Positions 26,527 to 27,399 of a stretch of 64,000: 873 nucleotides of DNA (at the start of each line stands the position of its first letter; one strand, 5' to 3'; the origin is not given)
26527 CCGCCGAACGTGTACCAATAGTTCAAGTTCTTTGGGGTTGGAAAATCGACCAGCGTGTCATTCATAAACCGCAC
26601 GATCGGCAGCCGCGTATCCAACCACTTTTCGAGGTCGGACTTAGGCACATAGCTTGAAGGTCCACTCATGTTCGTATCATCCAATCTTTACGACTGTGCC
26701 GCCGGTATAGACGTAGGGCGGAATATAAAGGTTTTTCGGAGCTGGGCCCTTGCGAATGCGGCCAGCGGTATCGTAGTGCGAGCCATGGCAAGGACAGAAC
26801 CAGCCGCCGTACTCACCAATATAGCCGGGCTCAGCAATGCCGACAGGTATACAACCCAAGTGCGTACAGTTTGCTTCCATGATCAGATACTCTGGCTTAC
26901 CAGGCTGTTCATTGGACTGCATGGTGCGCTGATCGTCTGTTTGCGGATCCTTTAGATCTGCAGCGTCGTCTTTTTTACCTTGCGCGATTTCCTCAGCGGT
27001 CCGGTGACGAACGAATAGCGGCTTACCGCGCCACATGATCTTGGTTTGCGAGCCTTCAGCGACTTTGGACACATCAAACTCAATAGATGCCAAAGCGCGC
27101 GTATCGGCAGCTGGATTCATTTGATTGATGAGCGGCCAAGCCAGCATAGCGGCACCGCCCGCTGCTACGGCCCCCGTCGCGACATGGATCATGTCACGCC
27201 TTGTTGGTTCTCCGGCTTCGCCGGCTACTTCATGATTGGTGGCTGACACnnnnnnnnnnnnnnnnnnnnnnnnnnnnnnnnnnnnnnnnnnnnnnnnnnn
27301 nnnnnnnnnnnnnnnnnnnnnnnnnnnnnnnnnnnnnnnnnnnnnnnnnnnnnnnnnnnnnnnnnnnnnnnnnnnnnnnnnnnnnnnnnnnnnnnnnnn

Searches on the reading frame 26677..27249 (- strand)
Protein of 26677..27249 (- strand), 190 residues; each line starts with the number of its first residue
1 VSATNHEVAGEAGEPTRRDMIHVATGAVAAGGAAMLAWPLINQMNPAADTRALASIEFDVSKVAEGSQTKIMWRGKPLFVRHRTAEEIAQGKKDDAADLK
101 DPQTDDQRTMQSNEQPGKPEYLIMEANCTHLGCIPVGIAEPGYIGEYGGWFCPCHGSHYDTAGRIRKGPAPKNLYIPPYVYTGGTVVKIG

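Call 11: search_protein_families(library=ncbifam, proteins=[window:26677-27249:-])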
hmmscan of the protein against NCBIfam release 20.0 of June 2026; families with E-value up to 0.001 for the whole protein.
window:26677-27249:- (190 aa): 4 families
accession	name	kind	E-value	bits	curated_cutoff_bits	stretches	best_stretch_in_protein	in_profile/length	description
TIGR01416.1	Rieske_proteo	equivalog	2.2e-65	219.9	97.4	1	16-190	2-176/176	ubiquinol-cytochrome c reductase iron-sulfur subunit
NF010001.0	PRK13474.1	subfamily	7.5e-13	48.2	154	1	14-176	11-149/178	cytochrome b6-f complex iron-sulfur subunit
NF045928.1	Cytb6fFeSPetC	equivalog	2.6e-12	46.5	250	1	11-176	8-150/179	cytochrome b6-f complex iron-sulfur subunit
NF050121.1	bc1_QcrA_actin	exception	0.00099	18.7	275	0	120-174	239-290/319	cytochrome bc1 complex Rieske iron-sulfur subunit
